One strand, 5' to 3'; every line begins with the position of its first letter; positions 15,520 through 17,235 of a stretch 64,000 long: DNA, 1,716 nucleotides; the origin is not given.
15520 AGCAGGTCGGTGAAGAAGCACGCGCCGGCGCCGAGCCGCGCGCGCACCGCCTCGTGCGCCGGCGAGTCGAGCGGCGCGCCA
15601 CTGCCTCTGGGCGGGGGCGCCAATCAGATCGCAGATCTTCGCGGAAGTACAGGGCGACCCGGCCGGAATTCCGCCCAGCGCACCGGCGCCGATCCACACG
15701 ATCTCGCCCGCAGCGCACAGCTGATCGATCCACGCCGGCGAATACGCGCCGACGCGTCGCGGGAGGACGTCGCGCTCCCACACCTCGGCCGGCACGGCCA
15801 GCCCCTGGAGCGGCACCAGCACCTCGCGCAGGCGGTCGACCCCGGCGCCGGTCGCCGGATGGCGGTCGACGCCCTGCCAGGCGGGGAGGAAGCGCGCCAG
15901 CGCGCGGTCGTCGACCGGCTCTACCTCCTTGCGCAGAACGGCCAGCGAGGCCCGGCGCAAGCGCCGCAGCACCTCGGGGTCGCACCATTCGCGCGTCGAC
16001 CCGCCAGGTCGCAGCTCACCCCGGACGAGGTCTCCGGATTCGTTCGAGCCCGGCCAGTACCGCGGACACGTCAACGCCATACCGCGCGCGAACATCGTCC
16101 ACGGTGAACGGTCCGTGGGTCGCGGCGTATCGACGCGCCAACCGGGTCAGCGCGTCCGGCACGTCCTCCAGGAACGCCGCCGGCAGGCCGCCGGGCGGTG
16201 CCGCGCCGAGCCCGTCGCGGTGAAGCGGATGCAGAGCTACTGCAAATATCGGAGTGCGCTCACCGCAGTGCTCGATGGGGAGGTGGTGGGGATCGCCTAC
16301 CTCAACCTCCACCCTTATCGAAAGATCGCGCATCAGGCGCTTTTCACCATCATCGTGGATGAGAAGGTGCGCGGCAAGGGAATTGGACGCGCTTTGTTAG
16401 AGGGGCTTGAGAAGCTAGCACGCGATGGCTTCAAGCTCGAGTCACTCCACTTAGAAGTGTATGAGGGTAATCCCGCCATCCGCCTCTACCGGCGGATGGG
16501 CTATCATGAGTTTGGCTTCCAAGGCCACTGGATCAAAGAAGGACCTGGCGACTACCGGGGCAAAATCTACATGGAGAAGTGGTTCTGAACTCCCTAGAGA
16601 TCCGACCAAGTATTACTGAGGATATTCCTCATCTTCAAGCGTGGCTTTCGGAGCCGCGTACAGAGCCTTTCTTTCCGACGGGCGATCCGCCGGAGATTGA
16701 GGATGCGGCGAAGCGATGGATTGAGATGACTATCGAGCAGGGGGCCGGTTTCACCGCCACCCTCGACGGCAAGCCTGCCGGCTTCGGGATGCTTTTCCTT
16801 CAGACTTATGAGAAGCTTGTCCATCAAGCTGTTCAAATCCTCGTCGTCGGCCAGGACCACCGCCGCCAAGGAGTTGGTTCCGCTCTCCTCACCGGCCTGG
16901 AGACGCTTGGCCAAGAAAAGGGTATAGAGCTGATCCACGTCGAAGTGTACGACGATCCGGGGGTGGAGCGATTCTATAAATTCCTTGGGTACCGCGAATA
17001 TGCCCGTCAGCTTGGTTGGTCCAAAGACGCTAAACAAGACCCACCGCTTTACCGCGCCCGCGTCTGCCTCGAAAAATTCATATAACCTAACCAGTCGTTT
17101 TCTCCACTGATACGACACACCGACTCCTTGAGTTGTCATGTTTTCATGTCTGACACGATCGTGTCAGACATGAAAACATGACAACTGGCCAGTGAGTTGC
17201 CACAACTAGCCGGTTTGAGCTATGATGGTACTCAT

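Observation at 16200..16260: Abrupt compositional and phylogenetic break at ~16235 that truncates genes on both sides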

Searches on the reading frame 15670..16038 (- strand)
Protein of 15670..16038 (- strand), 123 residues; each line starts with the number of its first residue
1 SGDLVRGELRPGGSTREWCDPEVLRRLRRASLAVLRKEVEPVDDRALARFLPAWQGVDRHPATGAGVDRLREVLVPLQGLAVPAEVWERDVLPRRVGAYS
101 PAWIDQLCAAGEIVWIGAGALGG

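Call 34: find_homologous_proteins(query=window:15670-16038:-)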
Query seq(123 aa) (123 aa): 390 proteins with E <= 0.001 among 546 candidates; the best 120 are listed.
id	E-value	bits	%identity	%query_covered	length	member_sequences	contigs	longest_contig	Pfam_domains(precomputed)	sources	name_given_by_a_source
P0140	1.7e-68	247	93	99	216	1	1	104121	PF23235.2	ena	-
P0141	6.1e-66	238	93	99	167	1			PF23235.2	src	-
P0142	1.0e-63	231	88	98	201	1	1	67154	PF23235.2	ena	-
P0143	1.1e-63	231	84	99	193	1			PF23235.2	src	-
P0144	3.6e-63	229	86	97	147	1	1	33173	PF23235.2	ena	-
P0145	4.0e-63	229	84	99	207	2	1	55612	PF23235.2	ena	-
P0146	7.8e-62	225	83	98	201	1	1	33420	PF23235.2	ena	-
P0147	1.2e-61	224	83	98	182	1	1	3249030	PF23235.2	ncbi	-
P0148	1.3e-61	224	84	99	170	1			PF23235.2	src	-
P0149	2.2e-61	224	84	96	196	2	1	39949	PF23235.2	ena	-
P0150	3.9e-61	223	81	99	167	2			PF23235.2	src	-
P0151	6.8e-61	222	83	99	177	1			PF23235.2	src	-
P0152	1.0e-60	221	84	99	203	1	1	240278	PF23235.2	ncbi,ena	-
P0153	1.3e-60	221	82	99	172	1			PF13338.13,PF23235.2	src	-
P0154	2.4e-60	220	83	98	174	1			PF23235.2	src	-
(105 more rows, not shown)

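Call 35: find_encoding_contigs(protein=P0140, flank=10000, max_places=3)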
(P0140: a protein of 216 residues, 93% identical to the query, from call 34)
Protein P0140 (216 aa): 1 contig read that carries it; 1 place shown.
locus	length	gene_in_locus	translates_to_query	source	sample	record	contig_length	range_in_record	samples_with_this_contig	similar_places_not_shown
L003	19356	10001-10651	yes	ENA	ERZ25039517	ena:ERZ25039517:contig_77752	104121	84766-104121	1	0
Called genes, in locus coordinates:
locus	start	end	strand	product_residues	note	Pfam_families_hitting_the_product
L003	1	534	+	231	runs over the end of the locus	PF00106:adh_short, PF01370:Epimerase, PF13561:adh_short_C2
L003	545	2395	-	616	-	PF12729:4HB_MCP_1 (weak), PF00015:MCPsignal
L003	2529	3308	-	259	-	PF00903:Glyoxalase, PF18029:Glyoxalase_6 (weak), PF22677:Ble-like_N (faint)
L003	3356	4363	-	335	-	PF00710:Asparaginase, PF17763:Asparaginase_C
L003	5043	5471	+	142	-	PF04321:RmlD_sub_bind (weak)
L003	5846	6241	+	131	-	PF01370:Epimerase (weak), PF16363:GDP_Man_Dehyd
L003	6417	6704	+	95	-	PF03167:UDG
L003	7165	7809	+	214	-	PF00270:DEAD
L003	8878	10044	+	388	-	PF08494:DEAD_assoc, PF23236:WHD_2nd_Lhr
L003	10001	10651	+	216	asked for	PF23235:WHD_3rd_Lhr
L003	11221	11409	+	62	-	-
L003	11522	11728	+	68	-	PF01149:Fapy_DNA_glyco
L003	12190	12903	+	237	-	PF03009:GDPD (faint), PF13653:GDPD_2 (faint)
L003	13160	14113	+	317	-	-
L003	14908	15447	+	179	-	PF00027:cNMP_binding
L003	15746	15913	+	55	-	-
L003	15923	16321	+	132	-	PF04266:ASCH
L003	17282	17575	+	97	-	PF00166:Cpn10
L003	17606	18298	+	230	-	PF00118:Cpn60_TCP1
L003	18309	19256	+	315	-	PF00118:Cpn60_TCP1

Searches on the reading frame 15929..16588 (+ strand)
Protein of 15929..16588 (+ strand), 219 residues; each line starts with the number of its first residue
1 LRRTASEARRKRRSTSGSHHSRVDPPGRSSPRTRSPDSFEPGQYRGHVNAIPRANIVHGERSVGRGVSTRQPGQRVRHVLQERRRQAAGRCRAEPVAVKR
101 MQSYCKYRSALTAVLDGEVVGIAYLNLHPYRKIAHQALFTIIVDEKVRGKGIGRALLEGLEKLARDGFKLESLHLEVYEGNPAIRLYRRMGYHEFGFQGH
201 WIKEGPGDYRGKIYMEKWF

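Call 10: search_protein_families(library=pfam, proteins=[window:15929-16588:+])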
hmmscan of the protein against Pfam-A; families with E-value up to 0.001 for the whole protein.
window:15929-16588:+ (219 aa): 6 families
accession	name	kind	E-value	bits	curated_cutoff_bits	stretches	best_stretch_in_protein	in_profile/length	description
PF00583.31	Acetyltransf_1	-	3e-14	53.7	20.7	1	103-192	23-116/116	Acetyltransferase (GNAT) family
PF13508.13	Acetyltransf_7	-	1.7e-12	48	27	1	112-194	7-84/84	Acetyltransferase (GNAT) domain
PF13673.13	Acetyltransf_10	-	2.6e-08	34.3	23.6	1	99-196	20-111/128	Acetyltransferase (GNAT) domain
PF17013.11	Acetyltransf_15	-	3.8e-05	23.6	35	1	112-213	41-153/210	Putative acetyl-transferase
PF13420.13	Acetyltransf_4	-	7.6e-05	23.2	24.3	1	115-203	56-145/155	Acetyltransferase (GNAT) domain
PF08445.16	FR47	-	0.00033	21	22.1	1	137-198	23-82/86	FR47-like protein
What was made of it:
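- Checked: The Acetyltransf_1 match begins at profile position 23 of 116, at nt ~16235 (call 10).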

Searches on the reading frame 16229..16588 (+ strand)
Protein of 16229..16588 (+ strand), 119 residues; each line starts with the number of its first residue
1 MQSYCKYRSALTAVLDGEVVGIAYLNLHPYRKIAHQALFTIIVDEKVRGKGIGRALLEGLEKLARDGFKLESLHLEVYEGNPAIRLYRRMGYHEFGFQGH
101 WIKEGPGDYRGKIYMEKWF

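Call 20: find_homologous_proteins(query=window:16235-16585:+)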
Query seq(117 aa) (117 aa): 336 proteins with E <= 0.001 among 570 candidates; the best 120 are listed.
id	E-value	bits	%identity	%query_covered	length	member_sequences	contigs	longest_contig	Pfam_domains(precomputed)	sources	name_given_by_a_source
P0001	6.6e-73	261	98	100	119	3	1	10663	PF13673.14,PF13420.14,PF13508.14,PF00583.32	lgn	-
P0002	3.8e-66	239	90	100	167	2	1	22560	PF13673.14,PF13420.14,PF13302.14,PF13508.14,PF08445.17,PF17013.12,PF00583.32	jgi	jgi:ribosomal protein S18 acetylase RimI-like enzyme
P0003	3.4e-58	213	80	100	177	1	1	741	PF13673.14,PF13420.14,PF13302.14,PF13508.14,PF17013.12,PF00583.32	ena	-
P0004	2.1e-56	207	79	100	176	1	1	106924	PF13673.14,PF13420.14,PF13302.14,PF13508.14,PF00583.32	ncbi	-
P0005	2.7e-54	201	78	97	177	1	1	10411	PF13673.14,PF13420.14,PF13302.14,PF13508.14,PF17013.12,PF00583.32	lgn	-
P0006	2.1e-52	194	76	98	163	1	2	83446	PF13673.14,PF13420.14,PF13302.14,PF13508.14,PF08445.17,PF17013.12,PF00583.32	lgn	-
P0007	2.7e-52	194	77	98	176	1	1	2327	PF13673.14,PF13302.14,PF13508.14,PF08445.17,PF00583.32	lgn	-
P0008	6.4e-52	193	72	98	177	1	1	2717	PF13673.14,PF13420.14,PF13302.14,PF13508.14,PF08445.17,PF00583.32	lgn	-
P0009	7.4e-52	193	74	99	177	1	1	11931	PF13673.14,PF13420.14,PF13302.14,PF13508.14,PF00583.32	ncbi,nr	ncbi:MAG: GNAT family N-acetyltransferase [Verrucomicrobia bacterium]|nr:GNAT family N-acetyltransfe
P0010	5.3e-51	190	74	98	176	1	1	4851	PF13673.14,PF13420.14,PF13302.14,PF13508.14,PF08445.17,PF17013.12,PF00583.32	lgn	-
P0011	7.6e-51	189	76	98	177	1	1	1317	PF13673.14,PF13420.14,PF13302.14,PF13508.14,PF08445.17,PF00583.32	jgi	jgi:putative acetyltransferase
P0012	8.4e-51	189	70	98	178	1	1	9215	PF13673.14,PF13302.14,PF13508.14,PF00583.32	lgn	-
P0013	1.7e-50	188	76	100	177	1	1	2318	PF13673.14,PF13420.14,PF13302.14,PF13508.14,PF00583.32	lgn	-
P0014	2.4e-50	188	72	98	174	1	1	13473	PF13673.14,PF13420.14,PF13302.14,PF13508.14,PF08445.17,PF00583.32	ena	-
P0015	6.8e-50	186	70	98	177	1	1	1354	PF13673.14,PF13420.14,PF13302.14,PF13508.14,PF00583.32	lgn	-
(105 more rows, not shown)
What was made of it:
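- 16222..64000 (.): Block C. Chlamydiota-like (PVC) chromosome, GC 0.55, with intact genes. These include SprT-like, YebC, a CDP-alcohol phosphatidyltransferase family protein, VTT/DedA-type membrane protein, a pyridine nucleotide-disulphide oxidoreductase (Lpd-like), HtrA, PreP-like M16 peptidase, IleRS, tmRNA, PhoH, CorA, RmuC, LexA, NrdAB and Legionella_OMP-like proteins. GNAT homologues are named Verrucomicrobia, Parachlamydiales, Chlamydiia and Rhabdochlamydiaceae MAGs (call 20).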

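Call 21: find_encoding_contigs(protein=P0001, flank=10000, max_places=4)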
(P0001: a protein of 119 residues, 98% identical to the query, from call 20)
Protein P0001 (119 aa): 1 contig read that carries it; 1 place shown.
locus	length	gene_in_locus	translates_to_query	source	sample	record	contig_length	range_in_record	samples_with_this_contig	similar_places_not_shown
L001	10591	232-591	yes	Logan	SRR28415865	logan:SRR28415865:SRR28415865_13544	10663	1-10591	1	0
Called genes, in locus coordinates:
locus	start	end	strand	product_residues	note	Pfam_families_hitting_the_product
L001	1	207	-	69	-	?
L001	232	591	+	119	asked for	PF00583:Acetyltransf_1, PF13420:Acetyltransf_4 (weak), PF13673:Acetyltransf_10, PF13508:Acetyltransf_7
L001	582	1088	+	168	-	PF13302:Acetyltransf_3 (weak), PF00583:Acetyltransf_1, PF13673:Acetyltransf_10, PF13508:Acetyltransf_7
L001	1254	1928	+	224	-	PF10263:SprT-like (weak)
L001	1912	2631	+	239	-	PF20772:TACO1_YebC_N, PF01709:Transcrip_reg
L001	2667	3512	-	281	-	-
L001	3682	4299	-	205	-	PF01066:CDP-OH_P_transf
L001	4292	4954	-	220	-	PF09335:VTT_dom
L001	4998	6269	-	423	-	PF00890:FAD_binding_2 (weak), PF01134:GIDA (faint), PF03486:HI0933_like (faint), PF07992:Pyr_redox_2, PF12831:FAD_oxidored (weak), PF13450:NAD_binding_8 (faint), PF00070:Pyr_redox, PF02852:Pyr_redox_dim, +1 more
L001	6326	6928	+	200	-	PF04286:DUF445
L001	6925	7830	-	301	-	PF00535:Glycos_transf_2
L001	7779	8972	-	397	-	PF08421:Methyltransf_13, PF13489:Methyltransf_23, PF08241:Methyltransf_11, PF08242:Methyltransf_12, PF08484:Methyltransf_14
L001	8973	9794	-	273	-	PF04989:RMNT_CmcI, PF13578:Methyltransf_24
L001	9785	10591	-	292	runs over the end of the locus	?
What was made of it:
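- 16579..17085 (+): Intact tandem GNAT paralogue (GNAT2), 168 aa. It has the same length as the L001 orthologue (call 21).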

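Call 22: find_encoding_contigs(protein=P0002, flank=10000, max_places=4)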
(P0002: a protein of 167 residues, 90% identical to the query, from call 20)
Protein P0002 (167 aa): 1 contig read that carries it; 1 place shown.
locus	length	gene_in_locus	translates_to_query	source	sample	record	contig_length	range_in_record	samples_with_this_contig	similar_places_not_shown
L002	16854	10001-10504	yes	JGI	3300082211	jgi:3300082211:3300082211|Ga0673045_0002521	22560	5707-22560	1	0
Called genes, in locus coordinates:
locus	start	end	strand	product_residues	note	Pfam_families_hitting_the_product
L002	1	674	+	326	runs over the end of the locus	PF02541:Ppx-GppA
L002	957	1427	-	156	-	-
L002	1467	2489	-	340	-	PF07884:VKOR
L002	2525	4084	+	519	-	-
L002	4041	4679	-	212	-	PF00702:Hydrolase, PF13419:HAD_2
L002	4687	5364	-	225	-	PF01416:PseudoU_synth_1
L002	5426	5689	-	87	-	PF02201:SWIB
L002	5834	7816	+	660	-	PF01704:UDPGP (weak), PF25441:Hexapep_UGP3_C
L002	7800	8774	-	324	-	-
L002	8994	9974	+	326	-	PF03462:PCRF, PF00472:RF-1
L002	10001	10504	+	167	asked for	PF13302:Acetyltransf_3 (weak), PF13420:Acetyltransf_4, PF00583:Acetyltransf_1, PF13673:Acetyltransf_10, PF17013:Acetyltransf_15 (weak), PF13508:Acetyltransf_7, PF08445:FR47 (faint)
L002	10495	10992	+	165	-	PF00583:Acetyltransf_1, PF13673:Acetyltransf_10, PF13508:Acetyltransf_7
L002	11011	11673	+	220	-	-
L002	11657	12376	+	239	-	PF20772:TACO1_YebC_N, PF01709:Transcrip_reg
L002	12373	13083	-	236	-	PF01066:CDP-OH_P_transf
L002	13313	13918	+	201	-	PF04286:DUF445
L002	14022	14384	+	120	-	-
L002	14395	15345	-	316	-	PF01797:Y1_Tnp, PF08299:Bac_DnaA_C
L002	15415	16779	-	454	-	PF00646:F-box (weak), PF12937:F-box-like, PF25174:Beta-prop_THOC3 (faint)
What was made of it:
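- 16222..64000 (.): L002 carries SWIB and F-box genes (call 22).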

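Call 32: list_cluster_members(proteins=[window:16229-16588:+, window:15929-16588:+, window:16016-16333:-, window:15295-16095:-, window:14586-15623:-, window:13173-13766:-, window:10636-11316:-, window:17222-17923:+, window:11934-12611:-, window:14494-16107:+])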
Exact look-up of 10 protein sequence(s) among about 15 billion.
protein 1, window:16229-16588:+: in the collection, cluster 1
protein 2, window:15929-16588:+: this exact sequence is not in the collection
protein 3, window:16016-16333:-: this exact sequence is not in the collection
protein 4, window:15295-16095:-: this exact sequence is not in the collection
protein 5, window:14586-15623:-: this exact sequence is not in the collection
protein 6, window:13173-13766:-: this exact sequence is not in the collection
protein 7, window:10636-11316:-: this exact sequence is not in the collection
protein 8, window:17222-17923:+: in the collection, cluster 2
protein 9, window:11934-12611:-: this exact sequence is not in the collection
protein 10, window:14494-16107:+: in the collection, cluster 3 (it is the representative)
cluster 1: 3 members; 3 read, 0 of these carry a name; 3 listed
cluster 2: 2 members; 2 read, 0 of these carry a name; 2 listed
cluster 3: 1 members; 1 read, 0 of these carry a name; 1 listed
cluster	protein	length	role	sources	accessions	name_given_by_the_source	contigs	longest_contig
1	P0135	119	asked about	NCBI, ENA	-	-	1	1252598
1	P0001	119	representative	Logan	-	-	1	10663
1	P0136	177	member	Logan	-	-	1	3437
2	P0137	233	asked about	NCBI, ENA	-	-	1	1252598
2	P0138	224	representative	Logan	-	-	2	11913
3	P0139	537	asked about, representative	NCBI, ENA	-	-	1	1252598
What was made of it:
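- Tried and rejected: The ORFs at 15929-16588 (+) and 16016-16333 (-) are not in the protein collection (call 32).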

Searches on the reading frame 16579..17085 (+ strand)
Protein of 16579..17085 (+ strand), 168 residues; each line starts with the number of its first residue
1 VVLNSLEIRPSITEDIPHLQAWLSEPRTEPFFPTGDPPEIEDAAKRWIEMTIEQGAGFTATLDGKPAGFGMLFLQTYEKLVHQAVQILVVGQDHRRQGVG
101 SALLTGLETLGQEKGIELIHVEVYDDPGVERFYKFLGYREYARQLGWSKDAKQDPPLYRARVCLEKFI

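Call 10: search_protein_families(library=pfam, proteins=[window:16579-17085:+])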
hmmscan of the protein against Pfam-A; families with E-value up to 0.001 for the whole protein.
window:16579-17085:+ (168 aa): 5 families
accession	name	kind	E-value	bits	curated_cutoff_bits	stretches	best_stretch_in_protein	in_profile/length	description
PF00583.31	Acetyltransf_1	-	3.7e-12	47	20.7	1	32-138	14-116/116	Acetyltransferase (GNAT) family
PF13508.13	Acetyltransf_7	-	2.9e-09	37.6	27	1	58-140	6-84/84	Acetyltransferase (GNAT) domain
PF13673.13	Acetyltransf_10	-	3.4e-08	33.9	23.6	1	57-142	33-111/128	Acetyltransferase (GNAT) domain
PF13302.13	Acetyltransf_3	-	1.4e-05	26.2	25.4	1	6-120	2-118/138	Acetyltransferase (GNAT) domain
PF08445.16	FR47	-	0.00081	19.8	22.1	0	86-142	25-81/86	FR47-like protein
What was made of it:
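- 16579..17085 (+): Call 10.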

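Call 30: list_cluster_members(proteins=[window:16579-17085:+, window:19930-21201:-, window:24620-26035:-, window:27443-30217:-, window:33630-36665:-, window:40205-41530:+, window:53276-56473:+, window:58202-59356:+, window:61757-62860:+, window:12733-13164:-])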
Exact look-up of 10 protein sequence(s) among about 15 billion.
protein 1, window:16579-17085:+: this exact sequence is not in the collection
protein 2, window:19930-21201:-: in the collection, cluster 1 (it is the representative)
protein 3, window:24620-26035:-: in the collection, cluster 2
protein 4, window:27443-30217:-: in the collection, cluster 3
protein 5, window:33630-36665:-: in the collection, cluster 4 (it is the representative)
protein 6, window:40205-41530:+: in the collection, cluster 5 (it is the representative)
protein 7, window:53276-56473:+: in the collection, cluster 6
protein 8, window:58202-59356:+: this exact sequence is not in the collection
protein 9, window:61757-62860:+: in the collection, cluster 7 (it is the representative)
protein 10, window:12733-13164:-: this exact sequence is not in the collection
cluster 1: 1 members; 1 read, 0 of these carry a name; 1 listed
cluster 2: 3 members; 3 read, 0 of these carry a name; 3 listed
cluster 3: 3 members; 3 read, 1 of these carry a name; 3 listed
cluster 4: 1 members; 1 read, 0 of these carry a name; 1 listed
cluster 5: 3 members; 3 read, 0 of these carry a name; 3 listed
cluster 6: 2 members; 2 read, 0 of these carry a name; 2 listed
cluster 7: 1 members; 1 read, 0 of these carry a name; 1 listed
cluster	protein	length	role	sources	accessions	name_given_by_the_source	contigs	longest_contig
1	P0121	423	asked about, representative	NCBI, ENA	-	-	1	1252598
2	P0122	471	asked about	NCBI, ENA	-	-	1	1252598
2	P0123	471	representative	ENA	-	-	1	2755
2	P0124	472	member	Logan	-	-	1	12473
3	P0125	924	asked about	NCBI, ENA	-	-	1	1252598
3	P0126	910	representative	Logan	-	-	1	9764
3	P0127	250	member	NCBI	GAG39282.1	unnamed protein product, partial [marine sediment metagenome]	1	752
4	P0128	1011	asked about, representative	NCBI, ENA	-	-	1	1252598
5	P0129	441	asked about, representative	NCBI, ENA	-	-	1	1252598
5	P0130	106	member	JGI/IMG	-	-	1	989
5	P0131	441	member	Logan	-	-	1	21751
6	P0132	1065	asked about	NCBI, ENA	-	-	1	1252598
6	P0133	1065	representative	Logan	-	-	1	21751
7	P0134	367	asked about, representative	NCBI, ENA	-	-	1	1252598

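Call 31: find_encoding_contigs(protein=P0122, flank=10000, max_places=4)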
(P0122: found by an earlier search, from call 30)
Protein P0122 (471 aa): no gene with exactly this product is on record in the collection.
